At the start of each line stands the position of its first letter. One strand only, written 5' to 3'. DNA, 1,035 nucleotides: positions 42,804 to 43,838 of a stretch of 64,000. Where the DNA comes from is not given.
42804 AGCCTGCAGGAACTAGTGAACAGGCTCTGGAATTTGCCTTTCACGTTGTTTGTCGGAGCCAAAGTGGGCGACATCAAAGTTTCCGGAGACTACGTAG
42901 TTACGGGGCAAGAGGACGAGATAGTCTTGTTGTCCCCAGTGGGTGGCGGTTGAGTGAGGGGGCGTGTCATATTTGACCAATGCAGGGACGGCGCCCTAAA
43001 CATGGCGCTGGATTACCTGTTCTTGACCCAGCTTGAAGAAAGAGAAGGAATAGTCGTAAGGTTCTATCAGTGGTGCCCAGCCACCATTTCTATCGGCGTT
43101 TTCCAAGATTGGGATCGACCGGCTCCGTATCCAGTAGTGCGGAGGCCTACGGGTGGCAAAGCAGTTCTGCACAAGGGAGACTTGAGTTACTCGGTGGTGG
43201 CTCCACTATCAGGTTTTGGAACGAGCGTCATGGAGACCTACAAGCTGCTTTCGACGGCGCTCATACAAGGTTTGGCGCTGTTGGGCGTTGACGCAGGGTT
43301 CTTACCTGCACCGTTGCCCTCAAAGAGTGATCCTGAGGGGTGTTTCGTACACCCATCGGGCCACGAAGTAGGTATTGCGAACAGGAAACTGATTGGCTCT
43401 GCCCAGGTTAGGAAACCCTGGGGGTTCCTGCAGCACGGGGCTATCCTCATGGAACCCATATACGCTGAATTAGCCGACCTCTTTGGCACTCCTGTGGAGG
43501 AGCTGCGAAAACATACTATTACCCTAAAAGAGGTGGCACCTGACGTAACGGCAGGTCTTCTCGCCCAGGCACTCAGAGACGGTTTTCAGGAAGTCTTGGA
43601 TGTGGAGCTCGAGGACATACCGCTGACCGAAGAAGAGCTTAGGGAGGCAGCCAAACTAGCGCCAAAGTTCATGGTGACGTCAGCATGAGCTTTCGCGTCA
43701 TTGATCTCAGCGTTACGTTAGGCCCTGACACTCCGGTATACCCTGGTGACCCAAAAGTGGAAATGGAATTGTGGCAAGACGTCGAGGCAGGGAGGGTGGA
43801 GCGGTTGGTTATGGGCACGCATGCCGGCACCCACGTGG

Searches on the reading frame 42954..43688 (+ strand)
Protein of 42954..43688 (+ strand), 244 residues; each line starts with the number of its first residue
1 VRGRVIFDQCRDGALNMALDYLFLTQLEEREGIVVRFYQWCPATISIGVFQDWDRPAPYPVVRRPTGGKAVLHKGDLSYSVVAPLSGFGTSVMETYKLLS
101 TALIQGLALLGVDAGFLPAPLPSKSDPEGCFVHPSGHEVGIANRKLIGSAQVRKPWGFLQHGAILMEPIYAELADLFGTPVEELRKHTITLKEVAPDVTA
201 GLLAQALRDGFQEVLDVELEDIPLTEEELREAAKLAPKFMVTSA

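Call 3: search_protein_families(library=pfam, proteins=[window:42954-43688:+], max_evalue=0.1)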
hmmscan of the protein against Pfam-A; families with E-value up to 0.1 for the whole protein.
window:42954-43688:+ (244 aa): 2 families
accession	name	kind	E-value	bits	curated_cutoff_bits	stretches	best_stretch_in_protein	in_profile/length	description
PF21948.1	LplA-B_cat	-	6.1e-23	82.2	27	1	13-211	2-199/200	Lipoyl protein ligase A/B catalytic domain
PF03099.24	BPL_LplA_LipB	-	1.4e-09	38.4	21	1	59-166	26-130/133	Biotin/lipoate A/B protein ligase family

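Call 4: search_protein_families(library=ncbifam, proteins=[window:42954-43688:+], max_evalue=0.1)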
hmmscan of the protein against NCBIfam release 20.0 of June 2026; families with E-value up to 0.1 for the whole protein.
window:42954-43688:+ (244 aa): 3 families
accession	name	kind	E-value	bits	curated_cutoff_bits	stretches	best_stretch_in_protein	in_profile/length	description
NF053750.1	LplA_large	exception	3.5e-12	46.2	480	1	16-168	13-161/248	lipoate-protein ligase large subunit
NF053751.1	LplAB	exception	2.8e-07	29.9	550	1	5-118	102-227/348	lipoate-protein ligase LplAB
TIGR00545.2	lipoyltrans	equivalog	9.4e-07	28.1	280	1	6-114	4-116/328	lipoate--protein ligase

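Call 6: search_solved_structures(query=window:42954-43688:+, max_evalue=0.01, show_alignments=3)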
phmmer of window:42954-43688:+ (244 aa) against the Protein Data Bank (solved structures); distinct sequences matched with E-value up to 0.01: 3.
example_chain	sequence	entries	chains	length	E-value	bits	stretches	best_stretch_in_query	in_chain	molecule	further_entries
2ars_A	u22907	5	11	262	6.4e-09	38.9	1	13-237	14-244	Lipoate-protein ligase A | PUTATIVE LIPOATE PROTEIN LIGASE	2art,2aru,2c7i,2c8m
3r07_A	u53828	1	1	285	8.7e-09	38.4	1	13-237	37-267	Lipoate-protein ligase A subunit 1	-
1vqz_A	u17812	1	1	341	0.01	18.6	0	7-117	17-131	lipoate-protein ligase, putative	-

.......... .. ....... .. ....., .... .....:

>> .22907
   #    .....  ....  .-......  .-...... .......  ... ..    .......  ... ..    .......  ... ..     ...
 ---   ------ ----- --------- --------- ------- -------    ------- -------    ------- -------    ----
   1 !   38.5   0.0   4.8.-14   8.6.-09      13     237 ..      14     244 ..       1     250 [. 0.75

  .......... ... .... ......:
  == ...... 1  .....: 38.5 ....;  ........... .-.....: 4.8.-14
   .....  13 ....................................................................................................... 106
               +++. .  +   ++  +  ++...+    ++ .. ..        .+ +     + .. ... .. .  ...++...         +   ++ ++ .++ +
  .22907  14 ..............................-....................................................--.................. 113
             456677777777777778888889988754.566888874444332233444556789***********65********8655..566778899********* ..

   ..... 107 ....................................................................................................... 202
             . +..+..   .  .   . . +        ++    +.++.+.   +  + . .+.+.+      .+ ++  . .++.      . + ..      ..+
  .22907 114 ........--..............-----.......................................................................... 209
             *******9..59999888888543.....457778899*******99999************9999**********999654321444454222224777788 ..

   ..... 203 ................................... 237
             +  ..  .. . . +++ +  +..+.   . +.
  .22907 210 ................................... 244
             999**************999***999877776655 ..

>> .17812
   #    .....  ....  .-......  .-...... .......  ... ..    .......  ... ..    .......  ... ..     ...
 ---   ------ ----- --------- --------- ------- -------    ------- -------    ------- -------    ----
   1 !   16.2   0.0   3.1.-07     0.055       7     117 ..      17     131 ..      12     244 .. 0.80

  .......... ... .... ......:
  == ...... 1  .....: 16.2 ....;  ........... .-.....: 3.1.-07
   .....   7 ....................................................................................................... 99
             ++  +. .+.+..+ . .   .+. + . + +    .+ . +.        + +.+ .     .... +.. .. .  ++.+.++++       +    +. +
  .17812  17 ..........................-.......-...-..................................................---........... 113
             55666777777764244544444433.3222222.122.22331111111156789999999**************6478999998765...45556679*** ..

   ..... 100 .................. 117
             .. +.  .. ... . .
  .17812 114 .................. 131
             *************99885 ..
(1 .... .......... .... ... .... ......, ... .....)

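Call 7: find_homologous_proteins(query=window:42954-43688:+, max_evalue=0.00001)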
Query window:42954-43688:+ (244 aa): 1229 proteins with E <= 0.00001 among 4364 candidates; the best 120 are listed.
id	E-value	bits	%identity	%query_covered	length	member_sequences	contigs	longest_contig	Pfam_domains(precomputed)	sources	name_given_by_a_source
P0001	8.8e-159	544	100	100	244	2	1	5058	PF03099.25,PF21948.2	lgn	-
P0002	6.2e-100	352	61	100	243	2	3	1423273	PF03099.25,PF21948.2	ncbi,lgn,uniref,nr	ncbi:lipoate--protein ligase family protein [Coprothermobacter platensis]|uniref:lipoate--protein li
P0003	3.6e-94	333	60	99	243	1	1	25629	PF03099.25,PF21948.2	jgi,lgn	jgi:lipoate-protein ligase A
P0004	2.9e-93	330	60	100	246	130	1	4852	PF03099.25,PF21948.2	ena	-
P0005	4.9e-92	326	60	100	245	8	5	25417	PF03099.25,PF21948.2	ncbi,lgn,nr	ncbi:MAG TPA: lipoate--protein ligase family protein [Coprothermobacter sp.]|nr:lipoate--protein lig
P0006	1.1e-45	174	53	69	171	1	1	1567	PF21948.2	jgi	-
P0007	2.7e-33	134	39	95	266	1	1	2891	PF03099.25,PF21948.2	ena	-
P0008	2.9e-32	130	39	92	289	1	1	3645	PF03099.25,PF21948.2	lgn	-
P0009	5.3e-32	129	38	95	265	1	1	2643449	PF03099.25,PF21948.2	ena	-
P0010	8.5e-32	129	37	95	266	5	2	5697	PF03099.25,PF21948.2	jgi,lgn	jgi:lipoate-protein ligase A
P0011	1.7e-31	128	41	95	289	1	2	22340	PF03099.25,PF21948.2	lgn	-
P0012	2.3e-31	127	36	96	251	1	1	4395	PF03099.25,PF21948.2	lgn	-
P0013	2.4e-31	127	39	86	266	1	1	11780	PF03099.25,PF21948.2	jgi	jgi:lipoyl(octanoyl) transferase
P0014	3.1e-31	127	38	95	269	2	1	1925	PF03099.25,PF21948.2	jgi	jgi:lipoyl(octanoyl) transferase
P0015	4.7e-31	126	37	94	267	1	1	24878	PF03099.25,PF21948.2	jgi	jgi:lipoate-protein ligase A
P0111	1.6e-26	111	36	91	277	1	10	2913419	PF03099.25,PF21948.2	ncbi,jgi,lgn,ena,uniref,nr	ncbi:biotin/lipoate A/B protein ligase family protein [Ureibacillus sp. FSL K6-8385]|uniref:Octanoyl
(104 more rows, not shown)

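Call 9: find_encoding_contigs(protein=P0002, flank=6000, max_places=3)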
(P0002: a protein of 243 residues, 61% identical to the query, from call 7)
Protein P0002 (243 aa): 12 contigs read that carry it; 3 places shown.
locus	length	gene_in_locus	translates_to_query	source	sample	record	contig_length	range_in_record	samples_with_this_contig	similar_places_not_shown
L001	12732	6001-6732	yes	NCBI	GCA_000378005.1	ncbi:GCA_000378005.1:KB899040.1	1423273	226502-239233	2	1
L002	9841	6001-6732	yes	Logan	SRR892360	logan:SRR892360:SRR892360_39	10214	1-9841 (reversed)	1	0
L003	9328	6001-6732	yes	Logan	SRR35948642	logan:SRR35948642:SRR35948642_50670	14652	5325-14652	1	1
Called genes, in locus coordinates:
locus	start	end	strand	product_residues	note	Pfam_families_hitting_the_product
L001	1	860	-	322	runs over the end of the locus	PF01966:HD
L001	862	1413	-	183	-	PF00596:Aldolase_II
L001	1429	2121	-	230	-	PF00485:PRK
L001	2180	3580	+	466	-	PF02127:Peptidase_M18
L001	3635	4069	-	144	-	PF22381:Staph_reg_Sar_Rot (weak), PF12802:MarR_2 (weak), PF01047:MarR, PF13601:HTH_34 (weak)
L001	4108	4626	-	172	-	PF00881:Nitroreductase, PF14512:TM1586_NiRdase (weak)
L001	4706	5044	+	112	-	-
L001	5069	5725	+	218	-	PF00881:Nitroreductase, PF14512:TM1586_NiRdase (weak)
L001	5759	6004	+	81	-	-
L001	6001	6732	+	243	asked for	PF21948:LplA-B_cat, PF03099:BPL_LplA_LipB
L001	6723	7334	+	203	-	PF04199:Cyclase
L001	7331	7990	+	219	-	PF17746:SfsA_N, PF03749:SfsA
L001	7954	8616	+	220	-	PF22175:Ogg-HhH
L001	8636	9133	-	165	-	PF01613:Flavin_Reduct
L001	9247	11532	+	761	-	PF00456:Transketolase_N, PF13292:DXP_synthase_N (faint), PF02779:Transket_pyr (weak)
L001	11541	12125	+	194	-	PF00857:Isochorismatase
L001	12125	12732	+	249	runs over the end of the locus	PF22435:MRM3-like_sub_bind, PF00588:SpoU_methylase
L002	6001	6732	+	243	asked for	PF21948:LplA-B_cat, PF03099:BPL_LplA_LipB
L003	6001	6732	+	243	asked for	PF21948:LplA-B_cat, PF03099:BPL_LplA_LipB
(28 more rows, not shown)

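Call 10: find_encoding_contigs(protein=P0005, flank=6000, max_places=3)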
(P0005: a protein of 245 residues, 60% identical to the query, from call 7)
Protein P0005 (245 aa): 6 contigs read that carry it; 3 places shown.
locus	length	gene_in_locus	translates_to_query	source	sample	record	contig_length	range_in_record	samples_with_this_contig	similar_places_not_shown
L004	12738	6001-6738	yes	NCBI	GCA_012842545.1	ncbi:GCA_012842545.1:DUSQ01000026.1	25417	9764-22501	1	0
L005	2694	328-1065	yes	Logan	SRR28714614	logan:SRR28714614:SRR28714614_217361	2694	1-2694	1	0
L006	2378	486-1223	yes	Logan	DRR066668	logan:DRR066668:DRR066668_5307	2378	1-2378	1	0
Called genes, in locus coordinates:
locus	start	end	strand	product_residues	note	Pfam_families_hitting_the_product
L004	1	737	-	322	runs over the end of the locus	PF01966:HD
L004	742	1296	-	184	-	PF00596:Aldolase_II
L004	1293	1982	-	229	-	PF00485:PRK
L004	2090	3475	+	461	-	PF02127:Peptidase_M18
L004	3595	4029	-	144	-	PF22381:Staph_reg_Sar_Rot (weak), PF12802:MarR_2 (weak), PF01047:MarR, PF13601:HTH_34 (weak)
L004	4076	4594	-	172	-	PF14512:TM1586_NiRdase (faint), PF00881:Nitroreductase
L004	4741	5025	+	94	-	-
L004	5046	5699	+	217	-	PF14512:TM1586_NiRdase (faint), PF00881:Nitroreductase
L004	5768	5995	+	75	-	-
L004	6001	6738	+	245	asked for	PF21948:LplA-B_cat, PF03099:BPL_LplA_LipB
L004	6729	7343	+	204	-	PF04199:Cyclase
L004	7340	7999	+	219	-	PF17746:SfsA_N, PF03749:SfsA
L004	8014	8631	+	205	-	PF22175:Ogg-HhH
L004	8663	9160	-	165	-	PF01613:Flavin_Reduct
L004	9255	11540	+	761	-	PF00456:Transketolase_N, PF13292:DXP_synthase_N (faint)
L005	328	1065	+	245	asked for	PF21948:LplA-B_cat, PF03099:BPL_LplA_LipB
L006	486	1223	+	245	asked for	PF21948:LplA-B_cat, PF03099:BPL_LplA_LipB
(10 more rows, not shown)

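Call 11: find_encoding_contigs(protein=P0003, flank=6000, max_places=2)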
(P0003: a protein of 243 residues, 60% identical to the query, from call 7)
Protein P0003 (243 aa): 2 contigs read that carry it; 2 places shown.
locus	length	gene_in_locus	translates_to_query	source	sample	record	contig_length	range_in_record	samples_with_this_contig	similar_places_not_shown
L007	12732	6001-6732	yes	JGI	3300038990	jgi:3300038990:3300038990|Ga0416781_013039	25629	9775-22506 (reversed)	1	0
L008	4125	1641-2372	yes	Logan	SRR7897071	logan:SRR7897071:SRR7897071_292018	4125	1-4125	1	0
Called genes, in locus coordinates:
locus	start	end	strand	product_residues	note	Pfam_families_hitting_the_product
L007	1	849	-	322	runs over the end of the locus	PF01966:HD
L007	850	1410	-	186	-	PF00596:Aldolase_II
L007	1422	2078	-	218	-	PF00485:PRK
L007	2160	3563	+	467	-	PF02127:Peptidase_M18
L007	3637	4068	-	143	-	PF22381:Staph_reg_Sar_Rot (weak), PF01047:MarR, PF12802:MarR_2 (weak), PF13601:HTH_34 (weak)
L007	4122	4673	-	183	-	PF14512:TM1586_NiRdase (faint), PF00881:Nitroreductase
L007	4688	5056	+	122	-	-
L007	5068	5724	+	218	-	PF00881:Nitroreductase, PF14512:TM1586_NiRdase (weak)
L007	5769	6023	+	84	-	-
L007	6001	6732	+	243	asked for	PF21948:LplA-B_cat, PF03099:BPL_LplA_LipB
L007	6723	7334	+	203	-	PF04199:Cyclase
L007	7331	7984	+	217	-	PF17746:SfsA_N, PF03749:SfsA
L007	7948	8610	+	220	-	PF22175:Ogg-HhH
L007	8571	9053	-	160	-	-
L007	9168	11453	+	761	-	PF13292:DXP_synthase_N (faint), PF00456:Transketolase_N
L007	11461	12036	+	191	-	PF00857:Isochorismatase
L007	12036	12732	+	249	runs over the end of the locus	PF22435:MRM3-like_sub_bind, PF00588:SpoU_methylase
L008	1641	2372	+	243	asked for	PF21948:LplA-B_cat, PF03099:BPL_LplA_LipB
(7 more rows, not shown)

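Call 22: find_related_loci(query=A4, collection=genome_contigs, flank=5000)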
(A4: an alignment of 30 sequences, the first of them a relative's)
Query A4 (244 aa) in genome_contigs; peptide patterns used: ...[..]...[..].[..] (x = any residue, [..] = any of these).
600 stretches matched a pattern (row limit reached: there are more); 597 encode a relative of the query (tblastn E <= 1e-3); the best 80 are kept; 80 distinct loci.
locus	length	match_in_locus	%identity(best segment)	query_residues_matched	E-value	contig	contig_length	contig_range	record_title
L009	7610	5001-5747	39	1-236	1e-43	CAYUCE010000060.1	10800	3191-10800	MAG TPA_asm: uncultured Thermotogae bacterium isolate SRP141376_co1_356 genome assembly, contig: NODE_11338_length_10800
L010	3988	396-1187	37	4-243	1e-41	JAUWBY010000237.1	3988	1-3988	MAG: Candidatus Eisenbacteria bacterium isolate CSMAG_2124 CSMAG_2124_k141_1366568_length_3988_cov_9.0000, whole genome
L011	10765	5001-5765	37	1-235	7e-41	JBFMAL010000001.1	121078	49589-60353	MAG: Bacillota bacterium isolate MAG137 MAG137_1, whole genome shotgun sequence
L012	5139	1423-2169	34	2-234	8e-41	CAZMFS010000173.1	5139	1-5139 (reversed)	MAG TPA_asm: uncultured bacterium isolate binchicken_co13_79 genome assembly, contig: NODE_28129_length_5139_cov_3.51475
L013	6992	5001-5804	34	1-235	4e-40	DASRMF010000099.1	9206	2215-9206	MAG TPA_asm: Atribacterota bacterium isolate SMAG_U10208 k141_99404, whole genome shotgun sequence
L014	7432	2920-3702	36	1-228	2e-39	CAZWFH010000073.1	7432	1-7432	MAG TPA_asm: uncultured Atribacterota bacterium isolate binchicken_co228_37 genome assembly, contig: NODE_15871_length_7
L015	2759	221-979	38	4-235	1e-39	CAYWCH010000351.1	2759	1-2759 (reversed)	MAG TPA_asm: uncultured Anaerolinea sp. isolate SRP192927_co6_571 genome assembly, contig: NODE_110605_length_2759_cov_4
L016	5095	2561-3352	36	1-242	4e-39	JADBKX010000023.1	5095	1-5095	MAG: Candidatus Sediminicultor sextus isolate Bin1_7.2m NODE_1063_length_5095_cov_14.461508, whole genome shotgun sequen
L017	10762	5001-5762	36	4-235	1e-37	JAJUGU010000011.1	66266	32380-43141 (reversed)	MAG: Anaerolineaceae bacterium isolate bin45 k141_486717_length_66266_cov_18.9966, whole genome shotgun sequence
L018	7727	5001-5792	33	4-244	7e-38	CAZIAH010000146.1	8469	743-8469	MAG TPA_asm: uncultured bacterium isolate SRP323688_co1_225 genome assembly, contig: NODE_12219_length_8469_cov_6.145472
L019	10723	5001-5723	37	13-244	2e-37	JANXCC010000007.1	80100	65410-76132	MAG: Candidatus Bipolaricaulota bacterium isolate SKYB55 NODE_7_length_80100_cov_118.235657, whole genome shotgun sequen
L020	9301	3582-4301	39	12-228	2e-37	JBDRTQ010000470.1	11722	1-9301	MAG: Candidatus Eisenbacteria bacterium isolate MEGAHIT-group-3.92 k141_776358, whole genome shotgun sequence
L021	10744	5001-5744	35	12-239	6e-37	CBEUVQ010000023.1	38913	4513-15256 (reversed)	MAG TPA_asm: uncultured Peptococcaceae bacterium isolate SRR13515397_concoct_28 genome assembly, contig: ERZ25510992.47,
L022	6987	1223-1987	38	4-239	6e-37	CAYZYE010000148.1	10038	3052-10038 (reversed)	MAG TPA_asm: uncultured Anaerolineae bacterium isolate binchicken_co67_117 genome assembly, contig: NODE_7418_length_100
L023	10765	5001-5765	38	5-235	6e-37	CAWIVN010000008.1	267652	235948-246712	MAG: uncultured Chloroflexia bacterium isolate MFD02979.bin.1.149 genome assembly, contig: contig_141535, whole genome s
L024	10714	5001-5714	36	4-215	7e-37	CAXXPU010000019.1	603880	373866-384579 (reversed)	MAG: Candidatus Cloacimonadales bacterium isolate 70def32f-3baa-4f69-a8d8-f7b86ee1cfd5 genome assembly, contig: contig_1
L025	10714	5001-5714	39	8-228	2e-36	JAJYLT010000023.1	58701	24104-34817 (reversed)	MAG: Acidobacteria bacterium isolate DBS2-1.bin89 NODE_854_length_58701_cov_9.763359, whole genome shotgun sequence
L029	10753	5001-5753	37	14-238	4e-36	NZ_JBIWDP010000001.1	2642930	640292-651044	Lysinibacillus sp. NPDC097195 NPDC097195_222_C2.ctg-0001, whole genome shotgun sequence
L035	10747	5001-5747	37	14-236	5e-35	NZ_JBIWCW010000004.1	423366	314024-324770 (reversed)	Peribacillus sp. NPDC097295 NPDC097295_222_D11.ctg-0004, whole genome shotgun sequence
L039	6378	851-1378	45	4-168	2e-34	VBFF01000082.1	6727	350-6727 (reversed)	MAG: Chloroflexi bacterium isolate CF_45 14_1009_12_20cm_scaffold_6407, whole genome shotgun sequence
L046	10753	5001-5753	34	4-235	4e-34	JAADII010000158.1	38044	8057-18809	MAG: Chloroflexota bacterium isolate M_MetaBat.41 contig-127_1302, whole genome shotgun sequence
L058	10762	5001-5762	32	4-235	1e-33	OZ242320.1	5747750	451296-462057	MAG: Candidatus Latescibacterota bacterium isolate 06f19266-885c-4d39-bf7e-e57a8b9e9c03 genome assembly, chromosome: 1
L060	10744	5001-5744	34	13-239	5e-33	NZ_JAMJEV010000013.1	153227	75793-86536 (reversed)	Desulfosporosinus nitroreducens strain P130 NODE_13_length_153227_cov_159.669814, whole genome shotgun sequence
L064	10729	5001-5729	34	16-239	5e-33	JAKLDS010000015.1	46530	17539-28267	MAG: Deltaproteobacteria bacterium isolate RA.bin115 RA.bin115_15, whole genome shotgun sequence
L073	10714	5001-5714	36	16-235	2e-32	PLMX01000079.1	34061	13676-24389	MAG: Syntrophaceae bacterium isolate fen_1164 73.20120800_E2X.21_contig_132, whole genome shotgun sequence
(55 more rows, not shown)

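Call 23: list_cluster_members(proteins=[P0111, P0002, P0121])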
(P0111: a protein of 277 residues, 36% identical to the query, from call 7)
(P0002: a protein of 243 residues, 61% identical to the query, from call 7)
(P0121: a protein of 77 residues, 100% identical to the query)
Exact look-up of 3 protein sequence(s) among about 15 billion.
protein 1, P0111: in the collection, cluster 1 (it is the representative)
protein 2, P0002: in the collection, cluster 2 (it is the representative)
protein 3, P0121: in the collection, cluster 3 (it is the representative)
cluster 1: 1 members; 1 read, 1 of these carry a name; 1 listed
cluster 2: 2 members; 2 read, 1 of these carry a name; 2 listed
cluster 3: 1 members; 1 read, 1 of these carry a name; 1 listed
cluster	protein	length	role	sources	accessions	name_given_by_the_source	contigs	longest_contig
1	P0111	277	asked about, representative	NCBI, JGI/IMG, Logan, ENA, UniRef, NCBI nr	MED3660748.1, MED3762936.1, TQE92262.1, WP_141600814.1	biotin/lipoate A/B protein ligase family protein [Ureibacillus sp. FSL K6-8385] | Octanoyltransferase LipM n=1 Tax=Ureibacillus terrenus TaxID=118246 RepID=A0A540V689_9BACL | biotin/lipoate A/B protein ligase family protein [Ureibacillus terrenus]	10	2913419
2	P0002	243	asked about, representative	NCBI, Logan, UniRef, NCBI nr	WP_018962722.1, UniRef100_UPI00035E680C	lipoate--protein ligase family protein [Coprothermobacter platensis] | lipoate--protein ligase family protein n=1 Tax=Coprothermobacter platensis TaxID=108819 ... | biotin/lipoate A/B protein ligase family protein [Coprothermobacter platensis]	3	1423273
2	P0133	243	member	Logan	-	-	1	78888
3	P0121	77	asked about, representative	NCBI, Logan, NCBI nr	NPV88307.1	hypothetical protein HPY42_02095 [Coprothermobacteraceae bacterium] | hypothetical protein [Coprothermobacteraceae bacterium]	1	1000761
